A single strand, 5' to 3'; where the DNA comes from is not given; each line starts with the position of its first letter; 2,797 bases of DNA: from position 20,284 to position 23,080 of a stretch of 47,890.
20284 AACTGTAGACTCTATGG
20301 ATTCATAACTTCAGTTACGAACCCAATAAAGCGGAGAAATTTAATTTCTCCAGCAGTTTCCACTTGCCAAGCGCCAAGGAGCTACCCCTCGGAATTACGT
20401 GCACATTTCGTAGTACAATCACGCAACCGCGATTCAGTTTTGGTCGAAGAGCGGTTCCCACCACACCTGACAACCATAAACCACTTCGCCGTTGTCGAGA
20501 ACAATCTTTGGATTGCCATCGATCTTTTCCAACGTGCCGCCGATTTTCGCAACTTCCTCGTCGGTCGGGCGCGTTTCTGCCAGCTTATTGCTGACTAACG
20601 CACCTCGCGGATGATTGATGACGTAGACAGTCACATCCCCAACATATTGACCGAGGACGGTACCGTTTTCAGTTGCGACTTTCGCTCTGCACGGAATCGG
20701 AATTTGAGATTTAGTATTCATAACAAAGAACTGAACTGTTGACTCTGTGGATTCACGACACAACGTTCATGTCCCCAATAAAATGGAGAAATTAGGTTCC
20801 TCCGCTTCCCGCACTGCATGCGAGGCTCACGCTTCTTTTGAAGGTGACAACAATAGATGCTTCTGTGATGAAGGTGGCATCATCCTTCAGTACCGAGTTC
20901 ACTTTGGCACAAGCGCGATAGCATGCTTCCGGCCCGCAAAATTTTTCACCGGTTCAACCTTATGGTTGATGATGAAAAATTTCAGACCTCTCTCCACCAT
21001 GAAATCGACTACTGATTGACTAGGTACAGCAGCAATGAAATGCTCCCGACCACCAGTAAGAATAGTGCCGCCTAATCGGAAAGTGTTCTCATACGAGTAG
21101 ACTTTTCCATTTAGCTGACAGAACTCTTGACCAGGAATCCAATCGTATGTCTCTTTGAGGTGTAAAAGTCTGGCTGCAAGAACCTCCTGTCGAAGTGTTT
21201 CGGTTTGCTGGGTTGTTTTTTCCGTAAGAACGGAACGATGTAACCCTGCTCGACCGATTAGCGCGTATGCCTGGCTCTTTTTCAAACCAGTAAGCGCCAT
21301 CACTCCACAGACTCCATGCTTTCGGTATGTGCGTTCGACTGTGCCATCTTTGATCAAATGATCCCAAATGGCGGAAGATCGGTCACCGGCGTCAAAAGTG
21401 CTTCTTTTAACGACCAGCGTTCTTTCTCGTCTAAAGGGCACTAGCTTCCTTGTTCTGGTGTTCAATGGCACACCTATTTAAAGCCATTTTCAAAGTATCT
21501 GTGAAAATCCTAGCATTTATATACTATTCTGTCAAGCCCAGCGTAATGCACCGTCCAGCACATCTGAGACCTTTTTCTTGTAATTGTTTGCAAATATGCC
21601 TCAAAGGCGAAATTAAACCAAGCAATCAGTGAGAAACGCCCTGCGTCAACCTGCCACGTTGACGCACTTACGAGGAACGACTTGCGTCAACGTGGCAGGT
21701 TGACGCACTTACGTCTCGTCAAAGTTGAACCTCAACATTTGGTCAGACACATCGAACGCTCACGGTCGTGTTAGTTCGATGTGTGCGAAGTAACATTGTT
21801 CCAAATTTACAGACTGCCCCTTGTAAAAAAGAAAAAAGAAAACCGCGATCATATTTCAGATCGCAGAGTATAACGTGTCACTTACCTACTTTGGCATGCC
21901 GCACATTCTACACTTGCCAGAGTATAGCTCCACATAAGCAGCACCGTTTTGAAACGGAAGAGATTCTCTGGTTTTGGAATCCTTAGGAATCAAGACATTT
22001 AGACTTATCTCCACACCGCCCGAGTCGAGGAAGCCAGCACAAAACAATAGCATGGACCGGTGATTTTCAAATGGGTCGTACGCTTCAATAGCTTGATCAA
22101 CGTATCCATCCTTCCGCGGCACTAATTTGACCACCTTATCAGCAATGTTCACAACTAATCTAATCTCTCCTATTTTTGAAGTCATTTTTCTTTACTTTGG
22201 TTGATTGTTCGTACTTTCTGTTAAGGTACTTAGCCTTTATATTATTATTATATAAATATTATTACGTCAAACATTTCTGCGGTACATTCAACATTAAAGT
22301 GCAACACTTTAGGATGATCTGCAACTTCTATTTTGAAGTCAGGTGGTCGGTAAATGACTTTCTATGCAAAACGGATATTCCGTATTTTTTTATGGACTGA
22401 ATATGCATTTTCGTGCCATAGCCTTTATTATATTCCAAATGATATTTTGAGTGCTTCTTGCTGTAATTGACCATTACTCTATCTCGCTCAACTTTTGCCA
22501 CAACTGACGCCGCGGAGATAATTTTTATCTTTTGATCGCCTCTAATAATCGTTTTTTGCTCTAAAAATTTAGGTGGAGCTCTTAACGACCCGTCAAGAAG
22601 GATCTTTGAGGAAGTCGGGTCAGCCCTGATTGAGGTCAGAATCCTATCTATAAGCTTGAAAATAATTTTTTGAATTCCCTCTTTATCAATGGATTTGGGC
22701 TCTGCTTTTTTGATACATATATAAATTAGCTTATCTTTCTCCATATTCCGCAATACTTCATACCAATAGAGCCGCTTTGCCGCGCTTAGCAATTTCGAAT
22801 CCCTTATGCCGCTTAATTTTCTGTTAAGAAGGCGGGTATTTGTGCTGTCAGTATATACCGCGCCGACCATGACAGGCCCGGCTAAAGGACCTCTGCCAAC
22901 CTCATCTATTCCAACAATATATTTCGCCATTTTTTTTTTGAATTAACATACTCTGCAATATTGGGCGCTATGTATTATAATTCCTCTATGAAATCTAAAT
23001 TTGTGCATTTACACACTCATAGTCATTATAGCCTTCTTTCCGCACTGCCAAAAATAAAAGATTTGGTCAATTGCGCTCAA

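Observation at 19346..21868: Two roughly 320-bp non-coding direct repeats exactly 2,200 bp apart give a [gene(s)-terminator-R] x2 cassette-like architecture between rpmF and rnhB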

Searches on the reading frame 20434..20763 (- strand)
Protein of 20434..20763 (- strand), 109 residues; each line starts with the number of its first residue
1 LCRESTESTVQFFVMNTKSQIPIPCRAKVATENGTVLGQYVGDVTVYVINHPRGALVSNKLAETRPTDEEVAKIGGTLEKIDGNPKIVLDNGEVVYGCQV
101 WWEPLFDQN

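Call 6: search_protein_families(library=pfam, proteins=[window:20434-20763:-], max_evalue=1)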
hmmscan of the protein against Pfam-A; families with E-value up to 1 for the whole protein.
window:20434-20763:- (109 aa): 0 families

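Call 12: search_protein_families(library=phrogs, proteins=[window:20434-20763:-], max_evalue=1)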
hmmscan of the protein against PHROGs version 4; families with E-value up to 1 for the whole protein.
window:20434-20763:- (109 aa): 0 families

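Call 13: search_protein_families(library=padloc, proteins=[window:20434-20763:-], max_evalue=1)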
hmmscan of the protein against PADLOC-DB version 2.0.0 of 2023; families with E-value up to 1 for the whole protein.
window:20434-20763:- (109 aa): 0 families

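Call 23: find_encoding_contigs(protein=window:20434-20763:-, flank=10000, max_places=10)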
Protein window:20434-20763:- (109 aa): 2 contigs read that carry it; 2 places shown.
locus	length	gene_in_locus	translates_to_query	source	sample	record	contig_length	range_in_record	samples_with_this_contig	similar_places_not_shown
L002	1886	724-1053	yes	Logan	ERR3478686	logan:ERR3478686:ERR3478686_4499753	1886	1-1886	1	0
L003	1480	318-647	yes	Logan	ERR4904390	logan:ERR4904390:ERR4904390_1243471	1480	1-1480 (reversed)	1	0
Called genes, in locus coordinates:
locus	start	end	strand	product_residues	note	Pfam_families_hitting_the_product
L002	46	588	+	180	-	-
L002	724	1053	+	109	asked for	-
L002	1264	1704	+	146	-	-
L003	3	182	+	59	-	?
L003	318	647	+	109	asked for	-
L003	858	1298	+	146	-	-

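Call 51: find_homologous_proteins(query=window:20434-20763:-, max_evalue=0.01)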
Query window:20434-20763:- (109 aa): 12 proteins with E <= 0.01 among 15 candidates.
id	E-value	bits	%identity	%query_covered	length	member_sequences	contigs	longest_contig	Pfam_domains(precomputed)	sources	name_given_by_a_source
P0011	4.6e-68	244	100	100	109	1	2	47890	-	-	-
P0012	1.1e-40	156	76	87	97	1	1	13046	-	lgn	-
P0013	1.3e-36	143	81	72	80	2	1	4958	-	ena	-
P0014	3.4e-19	87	63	73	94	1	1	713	-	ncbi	-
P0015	1.5e-18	85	61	64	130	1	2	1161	-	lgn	-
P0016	6.2e-16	76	52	67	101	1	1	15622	-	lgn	-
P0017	6.7e-16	76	52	73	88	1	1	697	-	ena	-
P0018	1.8e-15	75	58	61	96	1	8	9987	-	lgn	-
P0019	4.1e-14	70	59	62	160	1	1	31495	-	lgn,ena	-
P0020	9.8e-14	69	52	72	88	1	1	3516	-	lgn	-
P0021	2.1e-12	65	54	62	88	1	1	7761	-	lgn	-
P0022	5.6e-9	54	51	66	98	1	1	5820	-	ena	-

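Call 52: find_encoding_contigs(protein=P0012, flank=10000)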
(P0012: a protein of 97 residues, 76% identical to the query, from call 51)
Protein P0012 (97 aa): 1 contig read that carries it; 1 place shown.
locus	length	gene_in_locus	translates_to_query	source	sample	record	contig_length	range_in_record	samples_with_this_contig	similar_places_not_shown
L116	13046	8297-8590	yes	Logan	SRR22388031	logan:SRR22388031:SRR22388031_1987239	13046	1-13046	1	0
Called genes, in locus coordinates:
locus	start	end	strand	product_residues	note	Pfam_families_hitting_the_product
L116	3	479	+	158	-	?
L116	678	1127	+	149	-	-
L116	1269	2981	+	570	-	PF01145:Band_7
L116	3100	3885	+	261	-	PF01978:TrmB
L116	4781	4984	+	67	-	-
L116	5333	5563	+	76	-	-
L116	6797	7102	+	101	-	-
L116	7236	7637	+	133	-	-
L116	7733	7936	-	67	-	-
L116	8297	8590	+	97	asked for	-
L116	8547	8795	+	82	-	-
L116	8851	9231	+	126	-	-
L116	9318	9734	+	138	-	-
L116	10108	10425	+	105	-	-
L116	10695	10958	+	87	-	-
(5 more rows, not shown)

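Call 53: find_encoding_contigs(protein=P0013, flank=10000)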
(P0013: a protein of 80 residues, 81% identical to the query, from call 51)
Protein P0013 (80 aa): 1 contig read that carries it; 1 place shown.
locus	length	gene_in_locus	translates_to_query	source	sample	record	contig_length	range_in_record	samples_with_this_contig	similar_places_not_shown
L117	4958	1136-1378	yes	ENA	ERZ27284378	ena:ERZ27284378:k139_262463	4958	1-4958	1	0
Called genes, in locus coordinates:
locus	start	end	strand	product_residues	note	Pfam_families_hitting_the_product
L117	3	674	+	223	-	?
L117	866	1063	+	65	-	-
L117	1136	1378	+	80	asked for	-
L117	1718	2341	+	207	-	-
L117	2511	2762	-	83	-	PF02599:CsrA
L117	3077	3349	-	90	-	PF00216:Bac_DNA_binding, PF18291:HU-HIG (weak)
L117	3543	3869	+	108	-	-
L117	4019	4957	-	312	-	?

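Call 64: find_encoding_contigs(protein=P0019, flank=10000)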
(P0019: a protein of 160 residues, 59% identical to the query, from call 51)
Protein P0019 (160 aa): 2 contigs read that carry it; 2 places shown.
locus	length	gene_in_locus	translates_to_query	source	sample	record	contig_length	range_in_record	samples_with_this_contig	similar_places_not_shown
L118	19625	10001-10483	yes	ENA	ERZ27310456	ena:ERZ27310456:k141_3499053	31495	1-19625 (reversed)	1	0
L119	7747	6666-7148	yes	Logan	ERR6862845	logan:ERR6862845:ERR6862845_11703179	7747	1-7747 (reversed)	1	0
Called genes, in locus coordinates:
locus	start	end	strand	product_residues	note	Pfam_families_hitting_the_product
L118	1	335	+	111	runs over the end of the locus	-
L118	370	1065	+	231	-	-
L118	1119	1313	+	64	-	-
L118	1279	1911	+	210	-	-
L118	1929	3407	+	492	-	PF00004:AAA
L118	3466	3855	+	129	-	-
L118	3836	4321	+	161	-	-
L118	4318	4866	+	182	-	PF00293:NUDIX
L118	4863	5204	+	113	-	-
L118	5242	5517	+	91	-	PF12957:DUF3846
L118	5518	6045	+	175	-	-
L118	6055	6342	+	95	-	-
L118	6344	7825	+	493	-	PF01139:RtcB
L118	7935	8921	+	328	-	-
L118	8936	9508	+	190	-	-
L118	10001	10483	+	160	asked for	-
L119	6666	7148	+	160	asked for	-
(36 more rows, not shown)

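Call 65: find_encoding_contigs(protein=P0016, flank=10000)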
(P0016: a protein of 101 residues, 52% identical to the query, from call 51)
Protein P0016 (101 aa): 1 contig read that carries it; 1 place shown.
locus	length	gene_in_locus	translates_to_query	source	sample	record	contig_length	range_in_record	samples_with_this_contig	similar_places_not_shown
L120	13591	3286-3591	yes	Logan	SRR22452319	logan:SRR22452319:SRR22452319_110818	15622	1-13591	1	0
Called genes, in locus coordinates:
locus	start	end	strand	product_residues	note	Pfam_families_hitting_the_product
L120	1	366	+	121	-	?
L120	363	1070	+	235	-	-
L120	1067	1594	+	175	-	PF03013:Pyr_excise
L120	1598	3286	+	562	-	PF00004:AAA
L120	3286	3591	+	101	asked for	-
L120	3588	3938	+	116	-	-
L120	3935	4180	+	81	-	-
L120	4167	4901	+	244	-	-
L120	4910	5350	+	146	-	-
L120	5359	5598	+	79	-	-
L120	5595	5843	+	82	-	-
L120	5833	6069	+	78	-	-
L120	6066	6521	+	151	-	-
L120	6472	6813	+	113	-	-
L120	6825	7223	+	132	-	-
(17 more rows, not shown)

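Call 87: search_protein_families(library=ncbifam, proteins=[window:20434-20763:-], max_evalue=1)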
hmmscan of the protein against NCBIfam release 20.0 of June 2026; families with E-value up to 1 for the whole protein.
window:20434-20763:- (109 aa): 0 families

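Call 89: search_solved_structures(query=window:20434-20763:-, max_evalue=5)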
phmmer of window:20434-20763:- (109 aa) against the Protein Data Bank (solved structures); distinct sequences matched with E-value up to 5: 2.
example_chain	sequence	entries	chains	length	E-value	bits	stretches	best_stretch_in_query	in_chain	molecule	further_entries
6r3a_A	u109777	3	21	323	0.58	13.5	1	47-80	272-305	Major capsid protein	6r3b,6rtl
4an5_A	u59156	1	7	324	0.58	13.5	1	47-80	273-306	COAT PROTEIN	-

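Call 95: search_dna_similar(query=window:20434-20763:-, collection=phages, mode=protein, max_evalue=0.001, max_rows=10)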
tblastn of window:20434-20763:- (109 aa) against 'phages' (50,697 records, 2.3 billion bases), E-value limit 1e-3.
No match.

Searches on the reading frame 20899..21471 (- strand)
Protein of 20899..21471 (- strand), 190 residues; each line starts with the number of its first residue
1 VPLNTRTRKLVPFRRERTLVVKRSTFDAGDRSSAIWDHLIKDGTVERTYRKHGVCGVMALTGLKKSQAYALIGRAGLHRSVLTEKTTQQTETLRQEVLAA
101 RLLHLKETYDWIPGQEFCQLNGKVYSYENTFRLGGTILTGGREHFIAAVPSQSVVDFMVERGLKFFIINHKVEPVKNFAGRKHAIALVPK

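Call 6: search_protein_families(library=pfam, proteins=[window:20899-21471:-], max_evalue=1)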
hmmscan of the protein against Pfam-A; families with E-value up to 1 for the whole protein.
window:20899-21471:- (190 aa): 1 family
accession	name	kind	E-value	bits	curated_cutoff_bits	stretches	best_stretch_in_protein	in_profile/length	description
PF05930.18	Phage_AlpA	-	0.19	12.1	21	1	57-72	9-24/51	Prophage CP4-57 regulatory protein (AlpA)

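Call 12: search_protein_families(library=phrogs, proteins=[window:20899-21471:-], max_evalue=1)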
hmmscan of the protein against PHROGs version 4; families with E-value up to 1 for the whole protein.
window:20899-21471:- (190 aa): 1 family
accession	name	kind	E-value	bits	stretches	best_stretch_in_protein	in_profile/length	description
phrog_23621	-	unknown function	0.15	12.8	1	145-178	117-150/177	-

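Call 13: search_protein_families(library=padloc, proteins=[window:20899-21471:-], max_evalue=1)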
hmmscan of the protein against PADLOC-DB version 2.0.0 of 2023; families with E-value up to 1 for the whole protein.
window:20899-21471:- (190 aa): 0 families

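Call 15: find_encoding_contigs(protein=window:20899-21471:-, flank=10000, max_places=10)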
Protein window:20899-21471:- (190 aa): no gene with exactly this product is on record in the collection.

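Call 27: find_homologous_proteins(query=window:20899-21471:-, max_evalue=0.001)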
Query window:20899-21471:- (190 aa): 2 proteins with E <= 0.001 among 1056 candidates.
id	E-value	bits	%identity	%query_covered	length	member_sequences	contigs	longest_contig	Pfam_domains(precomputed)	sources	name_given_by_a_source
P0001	1.6e-114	398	99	95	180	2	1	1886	-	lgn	-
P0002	7.5e-74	265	66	93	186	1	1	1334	-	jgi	jgi:hypothetical protein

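Call 29: find_encoding_contigs(protein=P0002, flank=10000)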
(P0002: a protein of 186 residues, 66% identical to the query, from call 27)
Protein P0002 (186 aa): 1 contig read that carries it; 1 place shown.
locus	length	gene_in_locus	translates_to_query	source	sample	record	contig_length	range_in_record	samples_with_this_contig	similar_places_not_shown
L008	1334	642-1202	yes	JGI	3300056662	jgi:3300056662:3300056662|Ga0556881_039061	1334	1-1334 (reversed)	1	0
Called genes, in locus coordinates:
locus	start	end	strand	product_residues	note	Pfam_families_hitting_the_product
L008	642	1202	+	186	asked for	-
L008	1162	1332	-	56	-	?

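Call 77: predict_structure(alignment_id=A2)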
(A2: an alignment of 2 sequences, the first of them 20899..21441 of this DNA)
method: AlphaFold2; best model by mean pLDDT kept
length: 180 residues; sequences in the alignment: 2
mean_pLDDT: 48.3   pTM: 0.30
mean pLDDT of the five models: 48.3, 41.0, 34.7, 31.7, 30.9
residues with pLDDT >= 90: 0; 70-90: 38; 50-70: 29; < 50: 113
segments of 3 or more residues with pLDDT < 50: 1-23, 68-141, 159-161, 171-180
pLDDT, mean of each block of 10 residues (from residue 1): 26 32 65 80 81 76 59 32 42 43 36 33 28 37 55 49 56 39
secondary structure, 60 per line:
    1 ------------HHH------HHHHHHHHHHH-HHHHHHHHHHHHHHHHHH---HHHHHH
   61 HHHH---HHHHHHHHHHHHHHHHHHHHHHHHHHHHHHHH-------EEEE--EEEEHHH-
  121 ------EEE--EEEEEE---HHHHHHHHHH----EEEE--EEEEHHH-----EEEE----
elements in order: H22-32 H34-51 H55-64 H68-99 E107-110 E113-116 E127-129 E132-137 H141-150 E155-158 E161-164 E173-176

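Call 87: search_protein_families(library=ncbifam, proteins=[window:20899-21471:-], max_evalue=1)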
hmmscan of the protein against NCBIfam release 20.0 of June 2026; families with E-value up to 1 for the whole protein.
window:20899-21471:- (190 aa): 0 families

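Call 88: search_solved_structures(query=window:20899-21471:-, max_evalue=5)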
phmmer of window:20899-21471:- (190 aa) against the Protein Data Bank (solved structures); distinct sequences matched with E-value up to 5: 13.
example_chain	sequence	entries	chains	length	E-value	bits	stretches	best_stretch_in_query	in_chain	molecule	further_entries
8ghu_m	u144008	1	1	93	0.19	14.7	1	50-98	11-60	30S ribosomal protein S13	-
7acj_r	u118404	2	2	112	0.19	14.7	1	50-98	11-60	30S ribosomal protein S13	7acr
4v5h_AM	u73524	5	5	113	0.2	14.7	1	50-98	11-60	30S RIBOSOMAL PROTEIN S13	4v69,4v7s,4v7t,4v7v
4v6y_AM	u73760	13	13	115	0.2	14.7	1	50-98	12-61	30S ribosomal protein S13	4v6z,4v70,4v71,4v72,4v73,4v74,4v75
9nl5_sm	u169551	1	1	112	0.2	14.7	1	50-98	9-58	Small ribosomal subunit protein uS13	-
23wi_m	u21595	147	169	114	0.2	14.7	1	50-98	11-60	Small ribosomal subunit protein uS13 | 30S RIBOSOMAL PROTEIN S13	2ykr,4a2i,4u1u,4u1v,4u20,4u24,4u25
4v4v_AM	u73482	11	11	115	0.2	14.7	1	50-98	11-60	30S ribosomal subunit protein S13 | 30S ribosomal protein S13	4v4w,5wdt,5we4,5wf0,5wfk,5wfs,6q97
6hrm_r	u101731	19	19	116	0.21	14.6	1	50-98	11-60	30S ribosomal protein S13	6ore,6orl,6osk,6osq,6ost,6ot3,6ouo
11bq_M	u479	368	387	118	0.21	14.6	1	50-98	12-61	Small ribosomal subunit protein uS13 | 30S ribosomal protein S13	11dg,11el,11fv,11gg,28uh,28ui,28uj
7qg8_F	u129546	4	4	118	0.21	14.6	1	50-98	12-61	30S ribosomal protein S13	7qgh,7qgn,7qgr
10fz_M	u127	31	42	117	0.21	14.6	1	50-98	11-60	Small ribosomal subunit protein uS13 | 30S ribosomal protein S13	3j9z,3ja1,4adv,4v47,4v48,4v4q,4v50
7jil_r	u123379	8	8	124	0.23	14.5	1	50-98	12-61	30S ribosomal protein S13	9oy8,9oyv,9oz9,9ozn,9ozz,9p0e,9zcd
4x1m_A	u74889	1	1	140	0.67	13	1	28-95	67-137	Profilin-1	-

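Call 97: search_dna_similar(query=window:20899-21471:-, collection=phages, mode=protein, max_evalue=0.001, max_rows=10)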
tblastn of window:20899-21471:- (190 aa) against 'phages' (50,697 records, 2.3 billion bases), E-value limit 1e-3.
No match.

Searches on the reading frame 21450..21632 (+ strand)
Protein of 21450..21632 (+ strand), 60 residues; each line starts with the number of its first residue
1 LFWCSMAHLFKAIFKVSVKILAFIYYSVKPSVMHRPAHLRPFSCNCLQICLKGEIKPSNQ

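Call 86: find_encoding_contigs(protein=window:21450-21632:+, flank=5000)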
Protein window:21450-21632:+ (60 aa): no gene with exactly this product is on record in the collection.

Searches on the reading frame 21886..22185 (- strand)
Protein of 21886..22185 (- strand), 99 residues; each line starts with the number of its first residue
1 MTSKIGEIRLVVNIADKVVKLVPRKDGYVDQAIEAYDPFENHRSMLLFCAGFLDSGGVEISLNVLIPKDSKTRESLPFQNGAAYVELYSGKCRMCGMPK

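Call 6: search_protein_families(library=pfam, proteins=[window:21886-22185:-], max_evalue=1)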
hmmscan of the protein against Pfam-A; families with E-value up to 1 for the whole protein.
window:21886-22185:- (99 aa): 0 families

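Call 12: search_protein_families(library=phrogs, proteins=[window:21886-22185:-], max_evalue=1)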
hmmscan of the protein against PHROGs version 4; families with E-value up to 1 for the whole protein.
window:21886-22185:- (99 aa): 0 families

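Call 13: search_protein_families(library=padloc, proteins=[window:21886-22185:-], max_evalue=1)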
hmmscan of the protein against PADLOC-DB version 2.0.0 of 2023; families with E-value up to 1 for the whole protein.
window:21886-22185:- (99 aa): 0 families

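Call 50: find_homologous_proteins(query=window:21886-22185:-, max_evalue=0.01)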
Query window:21886-22185:- (99 aa): 1 proteins with E <= 0.01 among 1 candidates.
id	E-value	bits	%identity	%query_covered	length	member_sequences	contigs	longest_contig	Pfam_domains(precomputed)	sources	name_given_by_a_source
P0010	4.3e-52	192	99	89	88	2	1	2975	-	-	-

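Call 87: search_protein_families(library=ncbifam, proteins=[window:21886-22185:-], max_evalue=1)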
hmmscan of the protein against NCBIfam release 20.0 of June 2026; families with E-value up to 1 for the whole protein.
window:21886-22185:- (99 aa): 0 families

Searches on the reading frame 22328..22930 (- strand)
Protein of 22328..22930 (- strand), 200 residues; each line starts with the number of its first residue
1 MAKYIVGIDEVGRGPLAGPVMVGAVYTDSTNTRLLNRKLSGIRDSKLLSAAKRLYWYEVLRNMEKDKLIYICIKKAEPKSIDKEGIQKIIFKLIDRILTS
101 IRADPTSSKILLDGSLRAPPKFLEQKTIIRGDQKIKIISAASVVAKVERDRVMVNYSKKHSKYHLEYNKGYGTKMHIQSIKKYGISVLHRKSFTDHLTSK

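Call 18: find_encoding_contigs(protein=window:22328-22930:-, flank=10000, max_places=10)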
Protein window:22328-22930:- (200 aa): 2 contigs read that carry it; 2 places shown.
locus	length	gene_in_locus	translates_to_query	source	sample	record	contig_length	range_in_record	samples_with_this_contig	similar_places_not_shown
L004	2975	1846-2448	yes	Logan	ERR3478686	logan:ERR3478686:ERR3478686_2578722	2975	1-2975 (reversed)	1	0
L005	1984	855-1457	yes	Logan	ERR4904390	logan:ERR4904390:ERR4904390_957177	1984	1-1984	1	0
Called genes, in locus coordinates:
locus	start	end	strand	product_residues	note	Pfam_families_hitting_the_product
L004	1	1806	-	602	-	?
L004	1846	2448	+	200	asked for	PF01351:RNase_HII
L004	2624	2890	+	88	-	-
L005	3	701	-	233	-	?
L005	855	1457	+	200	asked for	PF01351:RNase_HII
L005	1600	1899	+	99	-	-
